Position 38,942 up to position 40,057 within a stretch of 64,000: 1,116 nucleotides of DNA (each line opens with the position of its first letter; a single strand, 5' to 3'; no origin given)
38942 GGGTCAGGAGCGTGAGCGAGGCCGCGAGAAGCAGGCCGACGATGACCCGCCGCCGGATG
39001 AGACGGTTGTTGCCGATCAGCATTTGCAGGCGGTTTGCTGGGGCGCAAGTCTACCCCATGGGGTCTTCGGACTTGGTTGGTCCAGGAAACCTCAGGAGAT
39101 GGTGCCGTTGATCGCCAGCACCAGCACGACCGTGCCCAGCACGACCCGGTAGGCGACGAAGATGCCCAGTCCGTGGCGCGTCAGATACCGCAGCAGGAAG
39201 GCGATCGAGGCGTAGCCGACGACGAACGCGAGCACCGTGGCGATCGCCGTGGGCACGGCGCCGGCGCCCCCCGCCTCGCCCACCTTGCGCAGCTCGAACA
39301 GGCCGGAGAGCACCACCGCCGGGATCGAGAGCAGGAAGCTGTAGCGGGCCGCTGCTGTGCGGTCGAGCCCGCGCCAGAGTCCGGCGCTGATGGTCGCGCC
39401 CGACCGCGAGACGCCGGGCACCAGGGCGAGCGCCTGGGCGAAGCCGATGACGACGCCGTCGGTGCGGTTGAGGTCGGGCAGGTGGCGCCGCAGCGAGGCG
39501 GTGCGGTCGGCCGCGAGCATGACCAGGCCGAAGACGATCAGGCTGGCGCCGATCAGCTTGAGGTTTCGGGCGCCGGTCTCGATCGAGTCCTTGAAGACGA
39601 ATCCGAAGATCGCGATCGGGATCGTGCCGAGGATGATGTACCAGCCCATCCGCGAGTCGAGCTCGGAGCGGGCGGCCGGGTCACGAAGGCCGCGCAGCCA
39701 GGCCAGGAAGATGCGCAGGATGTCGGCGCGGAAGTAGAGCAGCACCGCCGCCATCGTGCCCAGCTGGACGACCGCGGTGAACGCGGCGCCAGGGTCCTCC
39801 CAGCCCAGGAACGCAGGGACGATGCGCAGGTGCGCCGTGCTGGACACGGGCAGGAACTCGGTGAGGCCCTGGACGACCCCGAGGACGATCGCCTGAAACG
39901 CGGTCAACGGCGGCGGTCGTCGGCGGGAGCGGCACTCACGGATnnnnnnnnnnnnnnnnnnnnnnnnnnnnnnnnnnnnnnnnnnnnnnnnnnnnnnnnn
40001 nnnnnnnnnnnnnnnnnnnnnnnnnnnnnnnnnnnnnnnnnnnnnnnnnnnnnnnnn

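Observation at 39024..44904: mreB is separated from mreC-mreD-mrdA-rodA by a 5.9-kb block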

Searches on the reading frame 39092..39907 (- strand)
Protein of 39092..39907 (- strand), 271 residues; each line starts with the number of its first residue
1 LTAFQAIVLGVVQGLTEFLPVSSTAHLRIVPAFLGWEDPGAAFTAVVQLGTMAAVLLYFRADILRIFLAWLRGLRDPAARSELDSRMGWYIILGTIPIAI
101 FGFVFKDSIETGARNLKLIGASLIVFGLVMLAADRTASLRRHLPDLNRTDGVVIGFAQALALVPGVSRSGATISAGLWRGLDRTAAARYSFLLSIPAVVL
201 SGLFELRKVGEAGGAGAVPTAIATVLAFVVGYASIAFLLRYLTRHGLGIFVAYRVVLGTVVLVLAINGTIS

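Call 6: search_protein_families(library=pfam, proteins=[window:39092-39907:-], max_evalue=0.01)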
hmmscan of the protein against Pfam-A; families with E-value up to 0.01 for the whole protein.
window:39092-39907:- (271 aa): 1 family
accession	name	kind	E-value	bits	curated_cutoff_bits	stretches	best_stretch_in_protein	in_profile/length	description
PF02673.24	BacA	-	1.1e-83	281.4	33.4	1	6-260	1-257/257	Bacitracin resistance protein BacA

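Call 7: search_protein_families(library=ncbifam, proteins=[window:39092-39907:-], max_evalue=0.01)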
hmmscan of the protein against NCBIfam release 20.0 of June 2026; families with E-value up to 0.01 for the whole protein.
window:39092-39907:- (271 aa): 12 families
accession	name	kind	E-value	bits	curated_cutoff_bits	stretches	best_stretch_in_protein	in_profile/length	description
NF001392.0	PRK00281.2-1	equivalog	6.5e-107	357.2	308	1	1-270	5-277/280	undecaprenyl-diphosphate phosphatase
NF001394.0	PRK00281.2-5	equivalog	3e-85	286.1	311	1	2-268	7-278/281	undecaprenyl-diphosphate phosphatase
NF001393.0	PRK00281.2-4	equivalog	1e-80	271.1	284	1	1-265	1-264/266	undecaprenyl-diphosphate phosphatase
TIGR00753.1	undec_PP_bacA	equivalog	1.6e-79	267.2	217.5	1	6-258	1-255/255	undecaprenyl-diphosphatase UppP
NF001390.0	PRK00281.1-4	equivalog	1.5e-57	195.1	260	1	2-269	5-270/272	undecaprenyl-diphosphate phosphatase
NF001389.0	PRK00281.1-2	equivalog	3.7e-57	193.8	262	1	2-269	5-268/272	undecaprenyl-diphosphate phosphatase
NF001397.0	PRK00281.3-4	equivalog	2.3e-50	171.8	363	1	1-265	1-278/281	undecaprenyl-diphosphate phosphatase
NF001391.0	PRK00281.1-5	equivalog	1.7e-46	158.9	293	1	4-266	7-274/279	undecaprenyl-diphosphate phosphatase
NF001388.0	PRK00281.1-1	equivalog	3.4e-45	154.7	362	1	4-264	8-271/273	undecaprenyl-diphosphate phosphatase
NF001395.0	PRK00281.3-1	equivalog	4.7e-44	151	394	2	139-264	176-302/306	undecaprenyl-diphosphate phosphatase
NF001398.0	PRK00281.3-5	equivalog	2.4e-28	99.7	354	1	4-267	5-272/278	undecaprenyl-diphosphate phosphatase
NF001396.0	PRK00281.3-3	equivalog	1e-27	97.7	382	1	4-264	5-263/264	undecaprenyl-diphosphate phosphatase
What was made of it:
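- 39092..39907 (-): uppP (undecaprenyl-diphosphate phosphatase, BacA family), 'type A'. It is not part of the module. NF001392, 357 bits against 308; PF02673, E 1e-83 (calls 6, 7).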

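Call 64: search_protein_families(library=padloc, proteins=[window:39092-39907:-], max_evalue=0.01)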
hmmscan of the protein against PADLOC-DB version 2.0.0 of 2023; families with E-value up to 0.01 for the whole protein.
window:39092-39907:- (271 aa): 0 families
